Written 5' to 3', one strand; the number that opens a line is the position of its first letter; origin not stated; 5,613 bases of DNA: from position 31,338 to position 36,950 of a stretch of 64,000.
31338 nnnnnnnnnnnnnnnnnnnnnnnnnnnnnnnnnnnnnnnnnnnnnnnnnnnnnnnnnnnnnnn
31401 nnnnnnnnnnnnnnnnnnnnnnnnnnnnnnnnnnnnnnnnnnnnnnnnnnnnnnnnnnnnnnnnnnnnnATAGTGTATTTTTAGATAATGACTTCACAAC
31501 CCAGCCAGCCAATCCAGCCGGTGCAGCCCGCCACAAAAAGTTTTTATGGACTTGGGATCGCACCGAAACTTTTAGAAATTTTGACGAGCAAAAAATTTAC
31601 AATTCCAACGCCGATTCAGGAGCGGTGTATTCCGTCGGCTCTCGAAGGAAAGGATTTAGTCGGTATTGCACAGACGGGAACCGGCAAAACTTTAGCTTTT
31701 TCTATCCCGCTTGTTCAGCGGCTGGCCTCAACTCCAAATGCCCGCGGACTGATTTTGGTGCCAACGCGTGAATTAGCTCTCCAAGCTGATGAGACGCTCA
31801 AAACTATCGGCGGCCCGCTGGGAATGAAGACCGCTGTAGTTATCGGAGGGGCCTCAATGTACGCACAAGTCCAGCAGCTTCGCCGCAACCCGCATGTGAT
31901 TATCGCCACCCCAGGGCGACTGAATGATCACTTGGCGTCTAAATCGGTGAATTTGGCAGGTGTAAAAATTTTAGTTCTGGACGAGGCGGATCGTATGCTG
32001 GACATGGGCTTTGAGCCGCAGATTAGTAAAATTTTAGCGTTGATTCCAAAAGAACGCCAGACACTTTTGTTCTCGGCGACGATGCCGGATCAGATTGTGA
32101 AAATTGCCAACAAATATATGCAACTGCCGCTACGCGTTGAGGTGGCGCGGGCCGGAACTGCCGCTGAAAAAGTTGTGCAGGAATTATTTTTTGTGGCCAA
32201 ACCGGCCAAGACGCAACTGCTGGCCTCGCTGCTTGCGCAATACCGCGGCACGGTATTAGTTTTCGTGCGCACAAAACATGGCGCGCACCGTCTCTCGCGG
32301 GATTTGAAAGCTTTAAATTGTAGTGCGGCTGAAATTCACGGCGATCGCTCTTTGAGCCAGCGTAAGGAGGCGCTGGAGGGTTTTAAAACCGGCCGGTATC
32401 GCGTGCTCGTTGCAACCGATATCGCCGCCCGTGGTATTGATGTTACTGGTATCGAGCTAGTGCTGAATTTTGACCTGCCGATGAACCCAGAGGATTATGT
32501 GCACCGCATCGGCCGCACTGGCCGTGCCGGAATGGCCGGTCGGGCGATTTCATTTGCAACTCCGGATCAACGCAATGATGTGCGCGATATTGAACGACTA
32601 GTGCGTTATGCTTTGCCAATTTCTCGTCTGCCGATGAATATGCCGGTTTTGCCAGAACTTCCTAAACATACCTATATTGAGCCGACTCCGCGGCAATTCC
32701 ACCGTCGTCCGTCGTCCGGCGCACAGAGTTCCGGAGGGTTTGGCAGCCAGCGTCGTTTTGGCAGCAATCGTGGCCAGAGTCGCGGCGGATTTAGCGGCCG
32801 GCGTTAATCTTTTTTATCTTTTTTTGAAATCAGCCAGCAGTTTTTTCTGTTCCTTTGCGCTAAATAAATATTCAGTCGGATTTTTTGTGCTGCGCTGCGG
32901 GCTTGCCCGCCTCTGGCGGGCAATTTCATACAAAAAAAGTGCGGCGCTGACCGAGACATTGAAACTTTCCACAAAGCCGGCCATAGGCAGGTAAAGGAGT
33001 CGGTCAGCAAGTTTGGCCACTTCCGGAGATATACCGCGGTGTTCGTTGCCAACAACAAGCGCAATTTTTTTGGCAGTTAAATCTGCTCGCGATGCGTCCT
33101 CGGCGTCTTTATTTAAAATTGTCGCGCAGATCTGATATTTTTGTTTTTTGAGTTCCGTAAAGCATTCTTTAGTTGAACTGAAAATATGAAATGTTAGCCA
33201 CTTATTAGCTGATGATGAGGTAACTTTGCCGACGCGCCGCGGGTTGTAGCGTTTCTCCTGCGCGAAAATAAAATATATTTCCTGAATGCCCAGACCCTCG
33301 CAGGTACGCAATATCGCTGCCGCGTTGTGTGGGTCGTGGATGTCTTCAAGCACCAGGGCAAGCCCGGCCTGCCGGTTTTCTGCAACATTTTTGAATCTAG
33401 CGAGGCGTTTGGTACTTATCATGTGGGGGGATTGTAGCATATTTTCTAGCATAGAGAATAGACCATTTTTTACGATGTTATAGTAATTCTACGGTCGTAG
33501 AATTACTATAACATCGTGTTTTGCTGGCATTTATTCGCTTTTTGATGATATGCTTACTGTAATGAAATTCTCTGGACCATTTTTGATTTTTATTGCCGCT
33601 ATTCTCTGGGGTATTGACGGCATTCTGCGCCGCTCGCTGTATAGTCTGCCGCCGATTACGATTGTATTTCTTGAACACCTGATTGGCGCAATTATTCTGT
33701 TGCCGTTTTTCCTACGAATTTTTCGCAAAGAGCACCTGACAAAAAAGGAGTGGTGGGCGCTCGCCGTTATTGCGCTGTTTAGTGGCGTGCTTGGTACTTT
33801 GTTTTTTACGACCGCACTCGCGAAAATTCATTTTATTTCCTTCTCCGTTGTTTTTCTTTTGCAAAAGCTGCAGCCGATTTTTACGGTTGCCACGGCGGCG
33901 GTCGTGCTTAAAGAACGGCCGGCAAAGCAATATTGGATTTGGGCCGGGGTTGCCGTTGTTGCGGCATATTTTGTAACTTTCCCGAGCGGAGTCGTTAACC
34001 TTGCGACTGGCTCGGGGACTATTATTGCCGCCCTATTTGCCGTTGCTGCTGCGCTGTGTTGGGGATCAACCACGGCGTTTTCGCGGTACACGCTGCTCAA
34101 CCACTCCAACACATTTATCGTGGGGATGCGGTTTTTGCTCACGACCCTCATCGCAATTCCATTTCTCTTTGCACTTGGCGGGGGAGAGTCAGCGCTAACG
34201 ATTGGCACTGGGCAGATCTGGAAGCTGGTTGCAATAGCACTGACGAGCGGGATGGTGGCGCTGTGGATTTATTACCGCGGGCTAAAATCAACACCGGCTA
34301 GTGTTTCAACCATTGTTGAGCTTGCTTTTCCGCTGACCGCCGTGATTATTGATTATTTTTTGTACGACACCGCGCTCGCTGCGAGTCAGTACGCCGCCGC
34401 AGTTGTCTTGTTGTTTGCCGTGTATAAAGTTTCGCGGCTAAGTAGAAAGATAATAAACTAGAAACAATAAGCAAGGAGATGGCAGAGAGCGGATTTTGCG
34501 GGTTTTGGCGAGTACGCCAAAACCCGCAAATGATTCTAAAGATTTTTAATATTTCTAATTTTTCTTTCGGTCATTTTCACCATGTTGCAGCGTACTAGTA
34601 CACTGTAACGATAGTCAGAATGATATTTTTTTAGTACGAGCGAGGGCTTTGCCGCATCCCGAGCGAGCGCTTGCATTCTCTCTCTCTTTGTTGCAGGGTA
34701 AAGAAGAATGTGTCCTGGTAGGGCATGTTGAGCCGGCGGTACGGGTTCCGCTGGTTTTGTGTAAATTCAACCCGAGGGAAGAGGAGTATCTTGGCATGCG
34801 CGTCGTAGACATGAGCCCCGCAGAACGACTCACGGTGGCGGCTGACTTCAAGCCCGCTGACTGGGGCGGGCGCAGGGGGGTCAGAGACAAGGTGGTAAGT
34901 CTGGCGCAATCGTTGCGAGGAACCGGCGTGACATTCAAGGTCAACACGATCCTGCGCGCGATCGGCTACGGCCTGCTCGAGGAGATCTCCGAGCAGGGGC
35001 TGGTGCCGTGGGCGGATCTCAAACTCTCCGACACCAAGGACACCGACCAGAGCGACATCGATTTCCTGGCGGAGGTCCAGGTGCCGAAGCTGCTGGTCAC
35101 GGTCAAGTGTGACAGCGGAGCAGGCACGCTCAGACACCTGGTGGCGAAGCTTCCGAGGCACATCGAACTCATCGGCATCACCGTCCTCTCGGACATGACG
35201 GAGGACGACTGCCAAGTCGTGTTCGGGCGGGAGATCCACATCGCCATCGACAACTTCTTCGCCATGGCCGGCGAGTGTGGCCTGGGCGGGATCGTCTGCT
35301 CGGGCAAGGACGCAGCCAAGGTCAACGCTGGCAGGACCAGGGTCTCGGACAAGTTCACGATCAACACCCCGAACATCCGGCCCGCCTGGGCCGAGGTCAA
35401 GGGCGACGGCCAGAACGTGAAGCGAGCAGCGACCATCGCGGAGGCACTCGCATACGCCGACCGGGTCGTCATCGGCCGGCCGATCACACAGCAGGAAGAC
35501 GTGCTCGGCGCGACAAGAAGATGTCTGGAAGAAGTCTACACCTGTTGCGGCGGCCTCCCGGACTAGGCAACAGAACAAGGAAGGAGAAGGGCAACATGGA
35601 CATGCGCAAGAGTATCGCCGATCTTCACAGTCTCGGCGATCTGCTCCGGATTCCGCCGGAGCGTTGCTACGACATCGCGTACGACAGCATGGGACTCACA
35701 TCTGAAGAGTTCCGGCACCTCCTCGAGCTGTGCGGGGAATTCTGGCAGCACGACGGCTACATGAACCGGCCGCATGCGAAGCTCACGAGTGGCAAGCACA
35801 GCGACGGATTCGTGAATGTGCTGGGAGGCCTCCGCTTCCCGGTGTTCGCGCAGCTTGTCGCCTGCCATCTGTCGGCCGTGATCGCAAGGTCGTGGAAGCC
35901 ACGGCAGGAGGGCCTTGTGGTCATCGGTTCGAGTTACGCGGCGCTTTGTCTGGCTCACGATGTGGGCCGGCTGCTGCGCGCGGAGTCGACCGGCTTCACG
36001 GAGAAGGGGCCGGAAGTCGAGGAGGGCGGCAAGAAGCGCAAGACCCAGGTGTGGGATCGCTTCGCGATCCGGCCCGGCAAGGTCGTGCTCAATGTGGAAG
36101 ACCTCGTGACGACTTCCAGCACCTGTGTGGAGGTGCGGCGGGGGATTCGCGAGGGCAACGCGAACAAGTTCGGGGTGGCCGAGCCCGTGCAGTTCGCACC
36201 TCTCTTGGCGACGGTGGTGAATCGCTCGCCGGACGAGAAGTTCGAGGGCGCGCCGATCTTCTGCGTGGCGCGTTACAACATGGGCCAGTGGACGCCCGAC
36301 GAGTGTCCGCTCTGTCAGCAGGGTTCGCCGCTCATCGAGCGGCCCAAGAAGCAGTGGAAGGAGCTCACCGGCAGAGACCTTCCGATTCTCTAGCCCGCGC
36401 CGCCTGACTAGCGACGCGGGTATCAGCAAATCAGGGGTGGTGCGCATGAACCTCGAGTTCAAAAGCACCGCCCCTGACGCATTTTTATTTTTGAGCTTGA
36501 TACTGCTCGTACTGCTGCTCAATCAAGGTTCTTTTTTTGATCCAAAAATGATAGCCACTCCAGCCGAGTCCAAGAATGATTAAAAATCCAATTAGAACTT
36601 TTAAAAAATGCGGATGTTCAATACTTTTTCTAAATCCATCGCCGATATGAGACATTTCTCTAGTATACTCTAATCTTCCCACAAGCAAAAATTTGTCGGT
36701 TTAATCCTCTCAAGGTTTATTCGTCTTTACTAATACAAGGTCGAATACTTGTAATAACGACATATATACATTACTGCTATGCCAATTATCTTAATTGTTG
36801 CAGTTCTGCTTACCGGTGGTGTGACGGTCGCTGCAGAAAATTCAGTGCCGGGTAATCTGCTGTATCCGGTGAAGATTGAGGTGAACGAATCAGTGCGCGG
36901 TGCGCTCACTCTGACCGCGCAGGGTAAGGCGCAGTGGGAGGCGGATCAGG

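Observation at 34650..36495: High-GC two-gene island encoding OMP-decarboxylase-like and orotate-PRTase-like proteins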

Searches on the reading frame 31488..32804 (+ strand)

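Call 50: search_protein_families(library=pfam, proteins=[window:31488-32804:+], max_evalue=0.00001)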
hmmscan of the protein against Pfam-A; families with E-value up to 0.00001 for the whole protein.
window:31488-32804:+ (439 aa): 3 families
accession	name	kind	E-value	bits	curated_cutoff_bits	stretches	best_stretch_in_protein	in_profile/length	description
PF00270.35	DEAD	-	3.5e-51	173.7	26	1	41-203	1-164/167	DEAD/DEAH box helicase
PF00271.37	Helicase_C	-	2.1e-30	105.7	23.5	1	241-348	2-110/110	Helicase conserved C-terminal domain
PF04851.21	ResIII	-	3.6e-08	33.9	22.5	1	60-200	29-163/164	Type III restriction enzyme, res subunit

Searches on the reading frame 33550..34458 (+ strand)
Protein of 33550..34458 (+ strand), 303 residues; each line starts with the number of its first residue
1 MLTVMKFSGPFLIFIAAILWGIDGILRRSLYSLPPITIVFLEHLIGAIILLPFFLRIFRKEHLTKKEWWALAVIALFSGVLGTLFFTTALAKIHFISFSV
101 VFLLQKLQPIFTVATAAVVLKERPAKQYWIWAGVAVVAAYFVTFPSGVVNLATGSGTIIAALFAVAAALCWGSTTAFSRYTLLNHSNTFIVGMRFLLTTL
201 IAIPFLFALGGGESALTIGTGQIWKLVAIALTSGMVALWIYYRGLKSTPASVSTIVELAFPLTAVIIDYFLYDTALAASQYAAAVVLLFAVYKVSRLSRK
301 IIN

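Call 66: find_related_loci(query=window:33550-34458:+, collection=metagenome_contigs, flank=7000)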
Query window:33550-34458:+ (303 aa) in metagenome_contigs; peptide patterns used: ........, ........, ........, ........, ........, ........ (x = any residue, [..] = any of these).
207 stretches matched a pattern; 65 encode a relative of the query (tblastn E <= 1e-3); 65 distinct loci.
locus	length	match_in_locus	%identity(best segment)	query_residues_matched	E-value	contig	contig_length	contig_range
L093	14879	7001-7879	68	8-300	2e-119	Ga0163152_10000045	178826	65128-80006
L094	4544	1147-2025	63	9-301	1e-116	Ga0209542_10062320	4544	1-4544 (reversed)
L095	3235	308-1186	66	8-300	6e-119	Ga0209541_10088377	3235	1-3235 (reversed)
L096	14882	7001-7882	64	9-302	1e-115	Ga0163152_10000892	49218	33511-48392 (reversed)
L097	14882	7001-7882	64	9-302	1e-115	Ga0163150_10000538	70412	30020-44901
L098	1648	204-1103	61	1-300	5e-124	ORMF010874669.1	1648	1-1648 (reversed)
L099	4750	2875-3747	63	9-299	1e-114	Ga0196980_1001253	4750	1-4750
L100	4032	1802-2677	64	9-300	7e-115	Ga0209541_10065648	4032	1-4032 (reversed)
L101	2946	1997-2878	63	8-301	1e-117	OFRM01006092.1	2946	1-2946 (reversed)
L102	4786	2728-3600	63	9-299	3e-114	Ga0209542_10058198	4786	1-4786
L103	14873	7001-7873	63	9-299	9e-114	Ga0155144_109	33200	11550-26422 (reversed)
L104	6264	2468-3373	64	1-300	1e-113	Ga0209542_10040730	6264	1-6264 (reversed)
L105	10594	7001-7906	64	1-300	3e-113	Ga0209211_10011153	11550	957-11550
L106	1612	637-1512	63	9-300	3e-120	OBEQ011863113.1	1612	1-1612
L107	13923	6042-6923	62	9-300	2e-111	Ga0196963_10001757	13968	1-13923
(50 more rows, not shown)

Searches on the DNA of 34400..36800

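Call 81: search_rna_families(source=window, start=34400, end=36800, threshold=evalue, max_evalue=1)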
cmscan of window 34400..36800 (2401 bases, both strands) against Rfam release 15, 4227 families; matches with E-value up to 1: 1.
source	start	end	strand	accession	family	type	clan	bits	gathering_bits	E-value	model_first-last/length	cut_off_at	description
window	34488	34537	+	RF03345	MIR3444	Gene; miRNA;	-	21.5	80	0.38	1-104/104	no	MIR3444 microRNA precursor family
